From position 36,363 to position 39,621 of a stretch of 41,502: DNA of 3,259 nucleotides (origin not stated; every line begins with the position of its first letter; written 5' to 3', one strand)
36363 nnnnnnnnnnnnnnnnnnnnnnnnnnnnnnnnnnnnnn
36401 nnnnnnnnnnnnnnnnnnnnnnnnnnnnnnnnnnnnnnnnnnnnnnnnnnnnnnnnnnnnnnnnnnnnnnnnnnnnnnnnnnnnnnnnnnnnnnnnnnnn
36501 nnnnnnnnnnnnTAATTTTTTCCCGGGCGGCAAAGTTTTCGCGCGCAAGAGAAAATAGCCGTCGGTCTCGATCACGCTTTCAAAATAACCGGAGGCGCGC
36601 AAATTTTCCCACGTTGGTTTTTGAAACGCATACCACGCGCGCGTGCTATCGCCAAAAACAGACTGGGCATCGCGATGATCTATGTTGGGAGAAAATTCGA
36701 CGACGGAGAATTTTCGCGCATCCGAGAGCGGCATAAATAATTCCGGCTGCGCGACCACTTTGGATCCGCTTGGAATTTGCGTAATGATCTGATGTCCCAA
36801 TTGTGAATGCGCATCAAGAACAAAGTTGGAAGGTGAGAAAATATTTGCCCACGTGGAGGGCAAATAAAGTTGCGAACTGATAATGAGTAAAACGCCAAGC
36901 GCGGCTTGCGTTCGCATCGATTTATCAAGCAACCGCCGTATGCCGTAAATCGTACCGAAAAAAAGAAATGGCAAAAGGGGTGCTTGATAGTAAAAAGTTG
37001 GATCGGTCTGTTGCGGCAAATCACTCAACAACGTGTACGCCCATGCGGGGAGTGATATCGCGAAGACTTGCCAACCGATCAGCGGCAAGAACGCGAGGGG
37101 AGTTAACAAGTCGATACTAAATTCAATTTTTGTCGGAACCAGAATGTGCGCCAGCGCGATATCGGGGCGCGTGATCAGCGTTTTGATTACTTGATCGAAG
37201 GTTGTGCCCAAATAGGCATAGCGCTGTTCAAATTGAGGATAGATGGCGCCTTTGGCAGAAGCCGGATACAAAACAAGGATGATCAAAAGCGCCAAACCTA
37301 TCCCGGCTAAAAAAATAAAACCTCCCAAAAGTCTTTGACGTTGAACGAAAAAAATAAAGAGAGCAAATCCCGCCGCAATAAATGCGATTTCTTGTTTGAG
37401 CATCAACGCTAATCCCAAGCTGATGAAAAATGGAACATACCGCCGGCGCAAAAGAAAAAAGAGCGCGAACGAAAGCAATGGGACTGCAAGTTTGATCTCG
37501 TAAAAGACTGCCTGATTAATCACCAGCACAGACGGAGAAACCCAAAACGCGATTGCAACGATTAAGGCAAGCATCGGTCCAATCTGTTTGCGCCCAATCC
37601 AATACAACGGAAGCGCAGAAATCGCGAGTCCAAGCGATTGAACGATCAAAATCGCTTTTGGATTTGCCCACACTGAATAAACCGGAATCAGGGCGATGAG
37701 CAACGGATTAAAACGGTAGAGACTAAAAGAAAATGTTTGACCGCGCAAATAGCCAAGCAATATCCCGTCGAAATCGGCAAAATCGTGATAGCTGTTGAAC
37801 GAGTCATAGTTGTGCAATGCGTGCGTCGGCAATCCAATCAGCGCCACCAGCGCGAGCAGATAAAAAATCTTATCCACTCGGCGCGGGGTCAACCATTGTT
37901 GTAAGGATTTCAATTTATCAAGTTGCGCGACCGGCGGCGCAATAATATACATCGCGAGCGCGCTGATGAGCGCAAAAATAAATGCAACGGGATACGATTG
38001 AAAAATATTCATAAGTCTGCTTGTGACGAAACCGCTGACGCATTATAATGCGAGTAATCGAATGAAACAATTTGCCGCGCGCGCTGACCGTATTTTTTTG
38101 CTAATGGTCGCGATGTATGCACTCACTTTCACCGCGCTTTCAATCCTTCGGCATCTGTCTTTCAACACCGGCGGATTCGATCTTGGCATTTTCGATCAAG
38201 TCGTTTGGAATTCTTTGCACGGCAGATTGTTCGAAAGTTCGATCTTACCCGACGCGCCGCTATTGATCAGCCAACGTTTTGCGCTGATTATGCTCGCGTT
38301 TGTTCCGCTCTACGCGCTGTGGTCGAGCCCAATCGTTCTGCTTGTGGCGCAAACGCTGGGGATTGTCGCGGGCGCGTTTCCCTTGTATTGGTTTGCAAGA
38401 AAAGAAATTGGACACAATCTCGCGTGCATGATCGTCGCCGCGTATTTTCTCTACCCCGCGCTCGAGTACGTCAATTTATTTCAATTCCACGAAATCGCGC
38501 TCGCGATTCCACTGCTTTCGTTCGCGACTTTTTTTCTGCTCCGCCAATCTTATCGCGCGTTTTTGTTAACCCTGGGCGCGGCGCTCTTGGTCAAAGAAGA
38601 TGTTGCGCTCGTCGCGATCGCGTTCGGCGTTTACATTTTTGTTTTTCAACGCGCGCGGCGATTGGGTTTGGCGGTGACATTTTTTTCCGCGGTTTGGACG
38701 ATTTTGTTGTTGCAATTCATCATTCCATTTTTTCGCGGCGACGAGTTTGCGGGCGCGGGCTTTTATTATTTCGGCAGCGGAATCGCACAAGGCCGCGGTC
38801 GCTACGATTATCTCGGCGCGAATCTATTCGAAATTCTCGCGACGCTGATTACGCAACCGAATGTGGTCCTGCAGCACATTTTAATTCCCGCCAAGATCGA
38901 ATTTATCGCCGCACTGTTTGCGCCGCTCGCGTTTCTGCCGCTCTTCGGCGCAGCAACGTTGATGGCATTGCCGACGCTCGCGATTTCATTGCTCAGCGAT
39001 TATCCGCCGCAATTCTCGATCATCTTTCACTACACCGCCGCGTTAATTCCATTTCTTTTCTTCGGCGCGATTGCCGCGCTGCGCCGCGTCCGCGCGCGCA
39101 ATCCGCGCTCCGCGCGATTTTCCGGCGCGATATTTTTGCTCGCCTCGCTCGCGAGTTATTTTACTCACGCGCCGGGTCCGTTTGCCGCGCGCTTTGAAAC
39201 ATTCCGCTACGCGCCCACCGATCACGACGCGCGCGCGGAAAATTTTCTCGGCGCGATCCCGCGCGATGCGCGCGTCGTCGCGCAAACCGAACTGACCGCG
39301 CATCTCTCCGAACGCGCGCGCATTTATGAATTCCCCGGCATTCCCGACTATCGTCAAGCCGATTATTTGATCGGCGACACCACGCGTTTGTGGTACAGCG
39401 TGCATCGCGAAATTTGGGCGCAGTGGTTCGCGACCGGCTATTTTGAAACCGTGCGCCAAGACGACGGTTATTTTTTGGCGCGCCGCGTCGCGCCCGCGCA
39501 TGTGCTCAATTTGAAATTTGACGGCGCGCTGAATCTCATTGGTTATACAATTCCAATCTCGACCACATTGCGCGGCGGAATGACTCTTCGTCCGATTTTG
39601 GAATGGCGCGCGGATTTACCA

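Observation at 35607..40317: Head-to-head pair of large DUF2079-like membrane-protein paralogs directly after the glycan operon: candidates for the missing extracytoplasmic transfer step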

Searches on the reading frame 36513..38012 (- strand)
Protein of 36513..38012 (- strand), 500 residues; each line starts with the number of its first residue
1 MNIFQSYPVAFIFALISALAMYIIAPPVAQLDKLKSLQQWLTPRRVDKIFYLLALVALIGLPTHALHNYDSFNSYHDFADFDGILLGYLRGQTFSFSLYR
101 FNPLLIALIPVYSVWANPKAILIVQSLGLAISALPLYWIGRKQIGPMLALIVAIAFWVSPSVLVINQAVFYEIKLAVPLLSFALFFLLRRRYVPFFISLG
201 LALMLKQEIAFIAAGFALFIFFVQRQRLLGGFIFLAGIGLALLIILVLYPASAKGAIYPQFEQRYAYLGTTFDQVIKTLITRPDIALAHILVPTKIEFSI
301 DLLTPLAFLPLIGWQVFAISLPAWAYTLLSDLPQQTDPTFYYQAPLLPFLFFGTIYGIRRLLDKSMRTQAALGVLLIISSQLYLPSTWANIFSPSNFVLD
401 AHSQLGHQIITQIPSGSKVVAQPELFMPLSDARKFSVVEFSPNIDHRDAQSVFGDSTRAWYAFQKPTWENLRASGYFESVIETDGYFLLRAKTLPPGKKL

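Call 36: search_protein_families(library=pfam, proteins=[window:36513-38012:-], max_evalue=1)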
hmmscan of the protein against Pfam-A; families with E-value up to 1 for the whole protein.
window:36513-38012:- (500 aa): 1 family
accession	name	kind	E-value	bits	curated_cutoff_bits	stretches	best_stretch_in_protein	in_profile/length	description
PF09852.15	DUF2079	-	1.9e-47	162.8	28.2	1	101-487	46-458/459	Predicted membrane protein (DUF2079)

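Call 46: predict_structure(alignment_id=A2)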
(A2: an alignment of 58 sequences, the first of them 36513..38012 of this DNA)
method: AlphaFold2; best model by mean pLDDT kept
length: 500 residues; sequences in the alignment: 58
mean_pLDDT: 93.7   pTM: 0.92
mean pLDDT of the five models: 93.7, 92.1, 91.8, 91.7, 91.4
residues with pLDDT >= 90: 432; 70-90: 54; 50-70: 9; < 50: 5
segments of 3 or more residues with pLDDT < 50: 496-500
pLDDT, mean of each block of 10 residues (from residue 1): 79 97 95 90 97 96 95 89 93 75 91 96 97 98 98 96 95 97 98 98 95 98 98 97 93 88 95 96 98 96 97 98 97 95 98 98 95 97 77 85 98 98 96 96 93 97 96 95 98 61
secondary structure, 60 per line:
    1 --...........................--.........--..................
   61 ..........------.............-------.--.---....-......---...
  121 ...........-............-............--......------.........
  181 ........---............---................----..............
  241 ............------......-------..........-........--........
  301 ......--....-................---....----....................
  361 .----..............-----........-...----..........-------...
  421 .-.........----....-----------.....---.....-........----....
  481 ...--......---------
elements in order: H3-29 H32-40 H43-70 H77-89 H104-107 H109-114 H118-131 H133-144 H146-157 H160-165 H172-188 H192-203 H207-222 H227-252 H259-264 H272-281 H283-290 H293-306 H309-312 H314-329 H333-336 H341-361 H366-379 H385-392 H401-410 E418-421 H423-431 E436-439 E451-455 H459-463 H465-472 E477-483 E486-491
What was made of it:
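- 35607..38012 (-): DUF2079 paralog 'A' (801 aa). It is a GT-C(A)-fold membrane glycosyltransferase candidate and lies convergent with the end of the glycan operon (30-bp gap to the PglF-like stop). AF2 N-domain pLDDT 93.7 (call 46).
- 37923..38012 (-): Extra N-terminal transmembrane helix, specific to the A orthogroup (residues 1-30). AF2 helix 3-29 (call 46).
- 36537..36860 (-): Extracytoplasmic alpha/beta domain of A (residues about 385-492). AF2 secondary structure (call 46).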

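Call 48: fold_search(model_id=the predicted structure, library=pdb)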
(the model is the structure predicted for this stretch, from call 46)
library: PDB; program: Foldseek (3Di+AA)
matches with E <= 10: 332; with E <= 0.001: 12
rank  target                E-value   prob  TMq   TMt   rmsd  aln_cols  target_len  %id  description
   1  7oci_F                4.3e-06  1.00  0.48  0.39  10.7       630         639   12  Cryo-EM structure of yeast Ost6p containing oligosaccharyltransferase complex (released 2022-02-16)
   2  8pn9_A                3.0e-05  1.00  0.44  0.36  12.7       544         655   10  Structure of human oligosaccharyltransferase OST-A complex bound to NGI-1 (released 2024-05-08)
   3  5f15                  1.3e-04  1.00  0.51  0.48  10.4       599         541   12  Crystal Structure of ArnT from Cupriavidus metallidurans bound to Undecaprenyl phosphate (released 2016-02-17)
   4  6ezn_F                1.6e-04  1.00  0.49  0.40  11.2       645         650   12  Cryo-EM structure of the yeast oligosaccharyltransferase (OST) complex (released 2018-01-17)
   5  6s7t_A                2.1e-04  1.00  0.51  0.39  10.0       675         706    9  Cryo-EM structure of human oligosaccharyltransferase complex OST-B (released 2019-12-18)
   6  6ftg_5                3.1e-04  1.00  0.41  0.34  10.1       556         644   11  Subtomogram average of OST-containing ribosome-translocon complexes from canine rough microsomal membranes (released 2018-03-21)
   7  8age_A                3.4e-04  1.00  0.48  0.40  10.7       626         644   12  Structure of yeast oligosaccharylransferase complex with acceptor peptide bound (released 2022-12-07)
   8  6gxc_A                3.6e-04  1.00  0.43  0.32  10.2       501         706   12  Bacterial oligosaccharyltransferase PglB in complex with an inhibitory peptide and a reactive lipid-linked oligosaccha (released 2018-11-14)
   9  3rce_A                3.7e-04  1.00  0.45  0.35  11.2       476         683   12  Bacterial oligosaccharyltransferase PglB (released 2011-06-15)
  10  3waj                  5.7e-04  1.00  0.39  0.27  14.7       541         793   13  Crystal structure of the Archaeoglobus fulgidus oligosaccharyltransferase (O29867_ARCFU) complex with Zn and sulfate (released 2013-10-30)
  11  7e9s_A                8.1e-04  1.00  0.43  0.28  15.1       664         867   11  Archaeal oligosaccharyltransferase AglB from Archaeoglobus fulgidus in complex with an inhibitory peptide and a dolich (released 2021-09-08)
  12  5ogl_A                9.2e-04  1.00  0.43  0.33  10.0       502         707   12  Structure of bacterial oligosaccharyltransferase PglB in complex with an acceptor peptide and an lipid-linked oligosac (released 2017-10-25)
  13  7zlg_A                1.1e-03  1.00  0.45  0.36  11.1       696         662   11  Cryo-EM structure of C-mannosyltransferase CeDPY19, in complex with acceptor peptide and bound to CMT2-Fab and anti-Fa (released 2023-01-11)
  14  7zlh_A                2.2e-03  1.00  0.46  0.38  11.1       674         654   11  Cryo-EM structure of C-mannosyltransferase CeDPY19, in apo state, bound to CMT2-Fab and anti-Fab nanobody (released 2023-01-11)
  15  8agb_A                2.3e-03  1.00  0.48  0.39  10.8       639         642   11  Structure of yeast oligosaccharylransferase complex with lipid-linked oligosaccharide bound (released 2022-12-07)
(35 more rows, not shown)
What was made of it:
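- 35607..38012 (-): All 18 Foldseek hits with E < 0.01 are GT-C (call 48).
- Closest known: Oligosaccharyltransferases STT3/PglB/AglB. Same: They give the lowest Foldseek E-values for A's membrane domain (4e-6 to 9e-4; call 48).
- The other membrane proteins listed all have probability of 0.11 or less (call 48). The lowest Foldseek E-values for A's N-domain are oligosaccharyltransferases (7oci_F, 8pn9_A), which use lipid-PP-oligosaccharide donors (call 48). ArnT has the highest TM-score (call 48). PIG-U appears among the weaker fold matches (call 48).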

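Call 50: search_protein_families(library=pfam, alignment_id=A2, max_evalue=0.01)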
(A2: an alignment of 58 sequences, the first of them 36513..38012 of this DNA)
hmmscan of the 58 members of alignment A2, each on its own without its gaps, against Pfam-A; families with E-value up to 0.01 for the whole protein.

A. member 1, window:36513-38012:- (500 aa): 1 family
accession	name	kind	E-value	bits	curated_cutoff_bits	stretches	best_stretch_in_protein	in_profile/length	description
PF09852.15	DUF2079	-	1.9e-47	162.8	28.2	1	101-487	46-458/459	Predicted membrane protein (DUF2079)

B. families by the number of members that match (of 58 scanned): 12 families
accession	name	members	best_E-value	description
PF09852.15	DUF2079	58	1.2e-81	Predicted membrane protein (DUF2079)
PF14524.12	Wzt_C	17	1.2e-06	Wzt C-terminal domain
PF16116.10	DUF4832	7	0.00055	Domain of unknown function (DUF4832)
PF15418.12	DUF4625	6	0.00039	Domain of unknown function (DUF4625)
PF13231.12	PMT_2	3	0.00031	Dolichyl-phosphate-mannose-protein mannosyltransferase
PF16967.11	TcfC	3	0.0019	E-set like domain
PF01835.25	MG2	3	0.0026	MG2 domain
PF21226.3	MalQ_N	2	0.00032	MalQ N-terminal beta sandwich domain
PF15027.12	MGT5A_N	1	0.004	MGT5A-like, N-terminal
PF19077.6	Big_13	1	0.0044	Bacterial Ig-like domain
PF02221.20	E1_DerP2_DerF2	1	0.0046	ML domain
PF07495.19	Y_Y_Y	1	0.0074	Y_Y_Y domain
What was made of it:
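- On Pfam DUF2079 (PF09852): All 58 aligned relatives also match (call 50).
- On PMT_2 / ArnT family (PF13231): Only 3 of 58 relatives give weak hits (call 50).
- On Wzt_C carbohydrate-binding domain (PF14524): 17 of 58 relatives hit at E < 0.01, best 1.2e-6 (call 50).
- Closest known: Wzt C-terminal carbohydrate-binding domain. Same: It is the most frequent sequence-level match of the beta-sandwich modules: 17 of 58 family members, best E = 1.2e-6 (call 50).
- It gives weak Wzt_C hits in 17 of 58 family members (call 50).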

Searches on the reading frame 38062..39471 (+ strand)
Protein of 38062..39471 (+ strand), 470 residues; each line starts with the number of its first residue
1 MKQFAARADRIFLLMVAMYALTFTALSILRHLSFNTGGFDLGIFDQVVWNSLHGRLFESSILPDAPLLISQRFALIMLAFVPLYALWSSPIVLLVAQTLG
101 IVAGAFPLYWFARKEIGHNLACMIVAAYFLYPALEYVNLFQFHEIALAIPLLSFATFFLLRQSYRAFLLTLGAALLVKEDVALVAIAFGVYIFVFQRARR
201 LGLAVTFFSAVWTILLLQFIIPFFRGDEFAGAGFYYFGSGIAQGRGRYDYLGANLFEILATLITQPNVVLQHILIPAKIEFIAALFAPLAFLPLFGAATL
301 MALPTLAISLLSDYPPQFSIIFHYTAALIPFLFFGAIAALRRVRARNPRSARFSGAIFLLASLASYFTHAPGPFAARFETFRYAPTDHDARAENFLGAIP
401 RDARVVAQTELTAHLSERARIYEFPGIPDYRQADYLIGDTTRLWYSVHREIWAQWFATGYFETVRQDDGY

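Call 36: search_protein_families(library=pfam, proteins=[window:38062-39471:+], max_evalue=1)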
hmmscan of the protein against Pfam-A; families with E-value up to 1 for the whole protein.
window:38062-39471:+ (470 aa): 1 family
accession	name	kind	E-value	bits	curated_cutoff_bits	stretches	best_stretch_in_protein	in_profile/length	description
PF09852.15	DUF2079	-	1.7e-78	265.2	28.2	1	30-446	1-422/459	Predicted membrane protein (DUF2079)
